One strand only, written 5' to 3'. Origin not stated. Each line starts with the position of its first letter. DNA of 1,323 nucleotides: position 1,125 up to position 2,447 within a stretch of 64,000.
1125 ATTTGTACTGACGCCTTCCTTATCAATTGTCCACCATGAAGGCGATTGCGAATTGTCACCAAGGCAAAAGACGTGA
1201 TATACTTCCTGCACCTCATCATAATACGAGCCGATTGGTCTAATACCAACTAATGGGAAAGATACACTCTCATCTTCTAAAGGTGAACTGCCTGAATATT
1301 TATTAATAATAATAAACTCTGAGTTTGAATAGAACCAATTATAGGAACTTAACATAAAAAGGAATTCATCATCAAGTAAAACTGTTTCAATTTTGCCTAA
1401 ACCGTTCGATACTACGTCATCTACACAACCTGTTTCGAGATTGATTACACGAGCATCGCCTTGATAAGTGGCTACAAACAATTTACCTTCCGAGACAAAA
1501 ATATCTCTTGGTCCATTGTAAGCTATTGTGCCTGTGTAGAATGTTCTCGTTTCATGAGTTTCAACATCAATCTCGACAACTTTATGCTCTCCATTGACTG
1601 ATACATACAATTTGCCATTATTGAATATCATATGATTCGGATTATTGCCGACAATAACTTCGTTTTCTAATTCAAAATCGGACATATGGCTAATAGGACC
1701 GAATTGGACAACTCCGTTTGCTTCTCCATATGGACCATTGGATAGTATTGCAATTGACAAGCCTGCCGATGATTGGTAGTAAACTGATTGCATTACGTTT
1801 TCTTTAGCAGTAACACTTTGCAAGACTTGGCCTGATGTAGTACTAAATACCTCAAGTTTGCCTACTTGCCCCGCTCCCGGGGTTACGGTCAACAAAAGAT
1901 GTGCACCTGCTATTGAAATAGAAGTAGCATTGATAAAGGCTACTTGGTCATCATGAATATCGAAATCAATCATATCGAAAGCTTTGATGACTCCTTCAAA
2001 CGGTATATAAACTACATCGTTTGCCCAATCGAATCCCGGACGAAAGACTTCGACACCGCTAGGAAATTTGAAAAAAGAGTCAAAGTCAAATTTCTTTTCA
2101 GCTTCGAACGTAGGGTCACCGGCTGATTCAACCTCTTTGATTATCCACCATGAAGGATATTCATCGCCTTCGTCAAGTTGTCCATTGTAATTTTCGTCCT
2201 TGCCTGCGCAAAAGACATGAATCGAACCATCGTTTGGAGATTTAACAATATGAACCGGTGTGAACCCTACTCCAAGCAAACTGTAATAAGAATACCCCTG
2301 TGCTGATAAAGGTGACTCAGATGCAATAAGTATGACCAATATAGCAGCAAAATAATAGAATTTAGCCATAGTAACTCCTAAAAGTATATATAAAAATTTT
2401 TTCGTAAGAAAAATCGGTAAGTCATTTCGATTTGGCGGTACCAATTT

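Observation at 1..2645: Cobalamin riboswitch controlling a secreted T9SS beta-propeller protein rather than a canonical B12 transporter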

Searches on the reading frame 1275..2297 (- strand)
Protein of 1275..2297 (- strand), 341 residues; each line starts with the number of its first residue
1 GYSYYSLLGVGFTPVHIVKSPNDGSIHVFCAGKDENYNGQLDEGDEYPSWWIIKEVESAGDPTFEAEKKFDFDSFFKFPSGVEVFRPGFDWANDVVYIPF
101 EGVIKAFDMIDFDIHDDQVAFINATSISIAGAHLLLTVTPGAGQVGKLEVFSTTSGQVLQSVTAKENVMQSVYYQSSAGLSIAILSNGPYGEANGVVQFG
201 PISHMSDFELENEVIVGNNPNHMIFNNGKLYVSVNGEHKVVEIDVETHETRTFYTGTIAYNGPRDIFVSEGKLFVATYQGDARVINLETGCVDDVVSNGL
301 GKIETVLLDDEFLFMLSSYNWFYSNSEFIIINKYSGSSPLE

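Call 66: search_solved_structures(query=A5, max_evalue=1, show_alignments=2)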
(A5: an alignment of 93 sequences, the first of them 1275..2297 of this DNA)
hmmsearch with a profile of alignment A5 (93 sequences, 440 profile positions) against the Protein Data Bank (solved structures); distinct sequences matched with E-value up to 1: 138 (the best 60 are shown).
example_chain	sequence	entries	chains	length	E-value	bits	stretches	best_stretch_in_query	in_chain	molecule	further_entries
8blw_B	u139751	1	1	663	3.1e-28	101.8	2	188-366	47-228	YncE family protein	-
8ptf_A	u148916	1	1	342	6.7e-28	100.7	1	188-366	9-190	YncE family protein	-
8ptd_A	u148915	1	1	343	7.3e-28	100.6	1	188-366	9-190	YncE family protein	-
8bmy_A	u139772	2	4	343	6.2e-18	67.8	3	189-324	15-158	Putative surface layer protein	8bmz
8bn0_A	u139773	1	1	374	9.3e-18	67.3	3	189-324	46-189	Putative surface layer protein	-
8bmx_D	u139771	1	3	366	9.6e-18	67.2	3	189-323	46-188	YncE family protein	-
8baz_A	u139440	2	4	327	1.2e-17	66.9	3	191-325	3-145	Surface layer protein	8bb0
8bai_A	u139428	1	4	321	1.3e-17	66.8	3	191-324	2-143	Surface layer protein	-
1l0q_A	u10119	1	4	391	1.3e-17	66.7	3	204-329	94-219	Surface layer protein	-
3dsm_A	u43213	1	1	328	1.4e-17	66.6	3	191-324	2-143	uncharacterized protein BACUNI_02894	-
8okv_B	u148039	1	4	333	2e-15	59.6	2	189-324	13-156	Putative surface layer protein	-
8puj_A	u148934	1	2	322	4.6e-15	58.4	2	191-323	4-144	YncE family protein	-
8p97_B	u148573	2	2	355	3e-13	52.4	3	189-325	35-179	Putative surface layer protein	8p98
8glk_D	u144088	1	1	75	2.7e-10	42.7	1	360-439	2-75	Endonuclease I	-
8glj_D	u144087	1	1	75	6e-08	34.9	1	359-437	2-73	Por secretion system C-terminal sorting domain-containing protein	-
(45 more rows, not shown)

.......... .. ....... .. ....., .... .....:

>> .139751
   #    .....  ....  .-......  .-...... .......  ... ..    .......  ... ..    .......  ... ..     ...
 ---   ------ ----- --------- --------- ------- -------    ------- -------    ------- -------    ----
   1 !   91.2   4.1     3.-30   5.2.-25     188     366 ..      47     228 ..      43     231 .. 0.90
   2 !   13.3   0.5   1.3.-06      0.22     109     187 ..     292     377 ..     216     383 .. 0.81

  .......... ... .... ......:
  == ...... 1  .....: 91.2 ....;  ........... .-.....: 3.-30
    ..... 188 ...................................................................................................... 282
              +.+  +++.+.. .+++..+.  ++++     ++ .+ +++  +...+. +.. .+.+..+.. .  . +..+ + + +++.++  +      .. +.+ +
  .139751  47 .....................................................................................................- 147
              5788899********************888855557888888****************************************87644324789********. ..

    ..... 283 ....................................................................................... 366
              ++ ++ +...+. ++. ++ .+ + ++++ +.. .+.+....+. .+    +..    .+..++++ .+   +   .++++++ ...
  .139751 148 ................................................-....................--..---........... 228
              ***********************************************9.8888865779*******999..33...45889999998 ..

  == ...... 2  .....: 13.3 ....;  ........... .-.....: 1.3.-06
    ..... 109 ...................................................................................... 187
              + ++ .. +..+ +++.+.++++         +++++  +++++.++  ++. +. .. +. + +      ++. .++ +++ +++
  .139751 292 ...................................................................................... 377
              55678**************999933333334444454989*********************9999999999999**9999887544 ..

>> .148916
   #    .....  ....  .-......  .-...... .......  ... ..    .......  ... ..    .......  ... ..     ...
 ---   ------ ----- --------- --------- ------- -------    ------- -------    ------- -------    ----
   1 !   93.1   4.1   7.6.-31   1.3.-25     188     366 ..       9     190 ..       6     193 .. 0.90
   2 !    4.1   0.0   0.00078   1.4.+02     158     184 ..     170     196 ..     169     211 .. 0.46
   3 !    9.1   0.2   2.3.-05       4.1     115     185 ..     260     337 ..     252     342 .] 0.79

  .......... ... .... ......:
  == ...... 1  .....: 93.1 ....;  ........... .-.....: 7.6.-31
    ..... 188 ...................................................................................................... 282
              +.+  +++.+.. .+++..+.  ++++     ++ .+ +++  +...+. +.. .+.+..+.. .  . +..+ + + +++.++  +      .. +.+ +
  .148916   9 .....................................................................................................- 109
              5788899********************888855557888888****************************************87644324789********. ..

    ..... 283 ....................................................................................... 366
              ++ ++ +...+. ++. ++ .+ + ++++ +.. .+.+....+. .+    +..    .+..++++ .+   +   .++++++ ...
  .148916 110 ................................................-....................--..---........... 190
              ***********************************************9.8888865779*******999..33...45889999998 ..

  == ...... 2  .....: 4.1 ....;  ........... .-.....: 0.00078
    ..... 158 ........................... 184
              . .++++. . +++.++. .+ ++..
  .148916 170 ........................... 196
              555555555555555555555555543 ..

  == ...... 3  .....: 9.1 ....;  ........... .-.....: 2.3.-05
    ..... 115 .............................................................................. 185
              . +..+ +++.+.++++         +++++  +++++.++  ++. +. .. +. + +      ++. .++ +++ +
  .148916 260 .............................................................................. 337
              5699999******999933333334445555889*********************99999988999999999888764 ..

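Call 67: predict_structure(alignment_id=A5)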
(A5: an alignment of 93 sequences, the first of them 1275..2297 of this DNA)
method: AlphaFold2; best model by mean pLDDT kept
length: 341 residues; sequences in the alignment: 93
mean_pLDDT: 94.7   pTM: 0.92
mean pLDDT of the five models: 94.7, 94.7, 94.7, 94.4, 94.2
residues with pLDDT >= 90: 310; 70-90: 21; 50-70: 7; < 50: 3
segments of 3 or more residues with pLDDT < 50: 339-341
pLDDT, mean of each block of 10 residues (from residue 1): 96 98 97 93 97 96 97 86 85 97 97 98 96 96 96 97 96 96 96 96 89 97 98 98 98 97 97 97 97 89 97 97 96 77 37
secondary structure, 60 per line:
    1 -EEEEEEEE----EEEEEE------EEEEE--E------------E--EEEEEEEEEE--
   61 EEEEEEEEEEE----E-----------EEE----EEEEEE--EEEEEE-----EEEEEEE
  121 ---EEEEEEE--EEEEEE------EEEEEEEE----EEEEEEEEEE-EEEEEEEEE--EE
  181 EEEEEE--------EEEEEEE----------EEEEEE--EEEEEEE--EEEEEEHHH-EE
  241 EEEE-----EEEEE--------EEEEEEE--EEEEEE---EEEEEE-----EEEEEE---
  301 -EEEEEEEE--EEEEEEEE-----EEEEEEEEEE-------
elements in order: E2-9 E14-19 E26-30 E49-58 E61-71 E88-90 E95-100 E103-108 E114-120 E124-130 E133-138 E145-152 E157-166 E168-176 E179-186 E195-201 E212-217 E220-226 E229-234 E239-244 E250-254 E263-269 E272-277 E281-286 E292-297 E302-309 E312-319 E325-334

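Call 70: fold_search(model_id=the predicted structure, library=pdb)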
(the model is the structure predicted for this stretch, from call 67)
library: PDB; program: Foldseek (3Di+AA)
matches with E <= 10: 1944; with E <= 0.001: 1756
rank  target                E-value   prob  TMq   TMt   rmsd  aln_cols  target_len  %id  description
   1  8gg8_B                4.7e-10  1.00  0.66  0.68   5.0       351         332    8  CryoEM structure of beta-2-adrenergic receptor in complex with GTP-bound Gs heterotrimer (transition intermediate #14  (released 2024-03-06)
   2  3odt_B                8.7e-10  1.00  0.66  0.75   4.2       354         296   12  Crystal structure of WD40 beta propeller domain of Doa1 (released 2010-12-01)
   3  6g6n_A                8.7e-10  1.00  0.62  0.66   8.3       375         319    9  Crystal structure of the computationally designed Tako8 protein in C2 (released 2018-11-28)
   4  8uo1_B                1.0e-09  1.00  0.67  0.68   4.4       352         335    7  CryoEM structure of beta-2-adrenergic receptor in complex with GTP-bound Gs heterotrimer (Class Q) (released 2024-03-06)
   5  6g6o_A                1.3e-09  1.00  0.57  0.60   6.1       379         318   10  Crystal structure of the computationally designed Ika8 protein: crystal packing No.1 in P63 (released 2018-11-28)
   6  3vgz_C                1.4e-09  1.00  0.67  0.70   5.2       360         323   11  Crystal structure of E. coli YncE (released 2011-11-16)
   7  5mzh_B                1.7e-09  1.00  0.61  0.51   8.7       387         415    9  Crystal structure of ODA16 from Chlamydomonas reinhardtii (released 2017-03-22)
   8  9n6z_LQ               1.9e-09  1.00  0.54  0.24  16.1       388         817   11  SSU processome maturation and disassembly, State D (released 2025-11-05)
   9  3odt_A                2.1e-09  1.00  0.67  0.76   4.1       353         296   12  Crystal structure of WD40 beta propeller domain of Doa1 (released 2010-12-01)
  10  8ge4_B                2.2e-09  1.00  0.64  0.66   5.4       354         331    9  CryoEM structure of beta-2-adrenergic receptor in complex with nucleotide-free Gs heterotrimer (#5 of 20) (released 2024-03-06)
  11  6g6m                  2.2e-09  1.00  0.62  0.65   7.6       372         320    9  Crystal structure of the computationally designed Tako8 protein in P42212 (released 2018-11-28)
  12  6y7n_A                2.5e-09  1.00  0.60  0.64   8.5       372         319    9  The crystal structure of the eight-bladed symmetrical designer protein Tako8 in the presence of tellurotungstic Anders (released 2020-12-16)
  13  9n74_LQ               2.8e-09  1.00  0.55  0.25  14.6       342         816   11  SSU processome maturation and disassembly, State H (released 2025-10-29)
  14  7e2x_B                3.0e-09  1.00  0.65  0.67   5.3       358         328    8  Apo serotonin 1A (5-HT1A) receptor-Gi protein complex (released 2021-04-14)
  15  8unz_B                3.3e-09  1.00  0.67  0.68   4.4       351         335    8  CryoEM structure of beta-2-adrenergic receptor in complex with GTP-bound Gs heterotrimer (Class O) (released 2024-03-06)
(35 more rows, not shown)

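Call 76: find_homologous_proteins(query=A5, max_evalue=1e-10)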
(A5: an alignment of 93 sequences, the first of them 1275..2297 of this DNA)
Query A5 (93 sequences) (341 aa, profile of the alignment): 12 proteins with E <= 1e-10 among 8000 candidates.
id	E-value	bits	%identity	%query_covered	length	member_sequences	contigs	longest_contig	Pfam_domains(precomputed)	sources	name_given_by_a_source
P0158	9.5e-178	609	29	92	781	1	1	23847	PF18962.8,PF01436.28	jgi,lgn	jgi:hypothetical protein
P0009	4.6e-174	597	43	91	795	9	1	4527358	PF18962.8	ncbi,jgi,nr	ncbi:MAG: T9SS type A sorting domain-containing protein [Candidatus Kapabacteria bacterium]|nr:T9SS 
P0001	6.6e-160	551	100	100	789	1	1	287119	PF18962.8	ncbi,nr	ncbi:MAG: T9SS type A sorting domain-containing protein [Candidatus Kapabacteria bacterium]|nr:T9SS 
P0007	1.5e-157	543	62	98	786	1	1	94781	PF18962.8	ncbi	-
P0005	1.8e-153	529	79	100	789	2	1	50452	PF18962.8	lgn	-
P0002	2.0e-152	526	90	100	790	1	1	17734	PF18962.8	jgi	-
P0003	3.9e-151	522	84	100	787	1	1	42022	PF18962.8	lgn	-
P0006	9.9e-149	514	76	100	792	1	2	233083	PF18962.8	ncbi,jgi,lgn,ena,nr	ncbi:MAG: hypothetical protein CVV22_09885 [Ignavibacteriae bacterium HGW-Ignavibacteriae-1]|jgi:hyp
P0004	2.5e-145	503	90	98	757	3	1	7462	PF18962.8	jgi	jgi:hypothetical protein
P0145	7.4e-107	376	22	85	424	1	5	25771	-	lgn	-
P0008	5.6e-105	370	62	100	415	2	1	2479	-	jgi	jgi:hypothetical protein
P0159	1.5e-16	78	20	23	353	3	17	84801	-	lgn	-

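Call 89: search_solved_structures(query=A5, max_evalue=1e-17, show_alignments=5)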
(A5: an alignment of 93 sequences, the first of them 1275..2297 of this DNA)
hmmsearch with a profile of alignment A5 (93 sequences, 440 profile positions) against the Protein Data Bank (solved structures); distinct sequences matched with E-value up to 1e-17: 6.
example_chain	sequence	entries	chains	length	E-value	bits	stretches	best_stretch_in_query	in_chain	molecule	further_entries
8blw_B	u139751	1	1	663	3.1e-28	101.8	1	188-366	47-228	YncE family protein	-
8ptf_A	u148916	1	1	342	6.7e-28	100.7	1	188-366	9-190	YncE family protein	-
8ptd_A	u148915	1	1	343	7.3e-28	100.6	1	188-366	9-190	YncE family protein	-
8bmy_A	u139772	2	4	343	6.2e-18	67.8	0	189-324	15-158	Putative surface layer protein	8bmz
8bn0_A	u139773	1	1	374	9.3e-18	67.3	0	189-324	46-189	Putative surface layer protein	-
8bmx_D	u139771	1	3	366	9.6e-18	67.2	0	189-323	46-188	YncE family protein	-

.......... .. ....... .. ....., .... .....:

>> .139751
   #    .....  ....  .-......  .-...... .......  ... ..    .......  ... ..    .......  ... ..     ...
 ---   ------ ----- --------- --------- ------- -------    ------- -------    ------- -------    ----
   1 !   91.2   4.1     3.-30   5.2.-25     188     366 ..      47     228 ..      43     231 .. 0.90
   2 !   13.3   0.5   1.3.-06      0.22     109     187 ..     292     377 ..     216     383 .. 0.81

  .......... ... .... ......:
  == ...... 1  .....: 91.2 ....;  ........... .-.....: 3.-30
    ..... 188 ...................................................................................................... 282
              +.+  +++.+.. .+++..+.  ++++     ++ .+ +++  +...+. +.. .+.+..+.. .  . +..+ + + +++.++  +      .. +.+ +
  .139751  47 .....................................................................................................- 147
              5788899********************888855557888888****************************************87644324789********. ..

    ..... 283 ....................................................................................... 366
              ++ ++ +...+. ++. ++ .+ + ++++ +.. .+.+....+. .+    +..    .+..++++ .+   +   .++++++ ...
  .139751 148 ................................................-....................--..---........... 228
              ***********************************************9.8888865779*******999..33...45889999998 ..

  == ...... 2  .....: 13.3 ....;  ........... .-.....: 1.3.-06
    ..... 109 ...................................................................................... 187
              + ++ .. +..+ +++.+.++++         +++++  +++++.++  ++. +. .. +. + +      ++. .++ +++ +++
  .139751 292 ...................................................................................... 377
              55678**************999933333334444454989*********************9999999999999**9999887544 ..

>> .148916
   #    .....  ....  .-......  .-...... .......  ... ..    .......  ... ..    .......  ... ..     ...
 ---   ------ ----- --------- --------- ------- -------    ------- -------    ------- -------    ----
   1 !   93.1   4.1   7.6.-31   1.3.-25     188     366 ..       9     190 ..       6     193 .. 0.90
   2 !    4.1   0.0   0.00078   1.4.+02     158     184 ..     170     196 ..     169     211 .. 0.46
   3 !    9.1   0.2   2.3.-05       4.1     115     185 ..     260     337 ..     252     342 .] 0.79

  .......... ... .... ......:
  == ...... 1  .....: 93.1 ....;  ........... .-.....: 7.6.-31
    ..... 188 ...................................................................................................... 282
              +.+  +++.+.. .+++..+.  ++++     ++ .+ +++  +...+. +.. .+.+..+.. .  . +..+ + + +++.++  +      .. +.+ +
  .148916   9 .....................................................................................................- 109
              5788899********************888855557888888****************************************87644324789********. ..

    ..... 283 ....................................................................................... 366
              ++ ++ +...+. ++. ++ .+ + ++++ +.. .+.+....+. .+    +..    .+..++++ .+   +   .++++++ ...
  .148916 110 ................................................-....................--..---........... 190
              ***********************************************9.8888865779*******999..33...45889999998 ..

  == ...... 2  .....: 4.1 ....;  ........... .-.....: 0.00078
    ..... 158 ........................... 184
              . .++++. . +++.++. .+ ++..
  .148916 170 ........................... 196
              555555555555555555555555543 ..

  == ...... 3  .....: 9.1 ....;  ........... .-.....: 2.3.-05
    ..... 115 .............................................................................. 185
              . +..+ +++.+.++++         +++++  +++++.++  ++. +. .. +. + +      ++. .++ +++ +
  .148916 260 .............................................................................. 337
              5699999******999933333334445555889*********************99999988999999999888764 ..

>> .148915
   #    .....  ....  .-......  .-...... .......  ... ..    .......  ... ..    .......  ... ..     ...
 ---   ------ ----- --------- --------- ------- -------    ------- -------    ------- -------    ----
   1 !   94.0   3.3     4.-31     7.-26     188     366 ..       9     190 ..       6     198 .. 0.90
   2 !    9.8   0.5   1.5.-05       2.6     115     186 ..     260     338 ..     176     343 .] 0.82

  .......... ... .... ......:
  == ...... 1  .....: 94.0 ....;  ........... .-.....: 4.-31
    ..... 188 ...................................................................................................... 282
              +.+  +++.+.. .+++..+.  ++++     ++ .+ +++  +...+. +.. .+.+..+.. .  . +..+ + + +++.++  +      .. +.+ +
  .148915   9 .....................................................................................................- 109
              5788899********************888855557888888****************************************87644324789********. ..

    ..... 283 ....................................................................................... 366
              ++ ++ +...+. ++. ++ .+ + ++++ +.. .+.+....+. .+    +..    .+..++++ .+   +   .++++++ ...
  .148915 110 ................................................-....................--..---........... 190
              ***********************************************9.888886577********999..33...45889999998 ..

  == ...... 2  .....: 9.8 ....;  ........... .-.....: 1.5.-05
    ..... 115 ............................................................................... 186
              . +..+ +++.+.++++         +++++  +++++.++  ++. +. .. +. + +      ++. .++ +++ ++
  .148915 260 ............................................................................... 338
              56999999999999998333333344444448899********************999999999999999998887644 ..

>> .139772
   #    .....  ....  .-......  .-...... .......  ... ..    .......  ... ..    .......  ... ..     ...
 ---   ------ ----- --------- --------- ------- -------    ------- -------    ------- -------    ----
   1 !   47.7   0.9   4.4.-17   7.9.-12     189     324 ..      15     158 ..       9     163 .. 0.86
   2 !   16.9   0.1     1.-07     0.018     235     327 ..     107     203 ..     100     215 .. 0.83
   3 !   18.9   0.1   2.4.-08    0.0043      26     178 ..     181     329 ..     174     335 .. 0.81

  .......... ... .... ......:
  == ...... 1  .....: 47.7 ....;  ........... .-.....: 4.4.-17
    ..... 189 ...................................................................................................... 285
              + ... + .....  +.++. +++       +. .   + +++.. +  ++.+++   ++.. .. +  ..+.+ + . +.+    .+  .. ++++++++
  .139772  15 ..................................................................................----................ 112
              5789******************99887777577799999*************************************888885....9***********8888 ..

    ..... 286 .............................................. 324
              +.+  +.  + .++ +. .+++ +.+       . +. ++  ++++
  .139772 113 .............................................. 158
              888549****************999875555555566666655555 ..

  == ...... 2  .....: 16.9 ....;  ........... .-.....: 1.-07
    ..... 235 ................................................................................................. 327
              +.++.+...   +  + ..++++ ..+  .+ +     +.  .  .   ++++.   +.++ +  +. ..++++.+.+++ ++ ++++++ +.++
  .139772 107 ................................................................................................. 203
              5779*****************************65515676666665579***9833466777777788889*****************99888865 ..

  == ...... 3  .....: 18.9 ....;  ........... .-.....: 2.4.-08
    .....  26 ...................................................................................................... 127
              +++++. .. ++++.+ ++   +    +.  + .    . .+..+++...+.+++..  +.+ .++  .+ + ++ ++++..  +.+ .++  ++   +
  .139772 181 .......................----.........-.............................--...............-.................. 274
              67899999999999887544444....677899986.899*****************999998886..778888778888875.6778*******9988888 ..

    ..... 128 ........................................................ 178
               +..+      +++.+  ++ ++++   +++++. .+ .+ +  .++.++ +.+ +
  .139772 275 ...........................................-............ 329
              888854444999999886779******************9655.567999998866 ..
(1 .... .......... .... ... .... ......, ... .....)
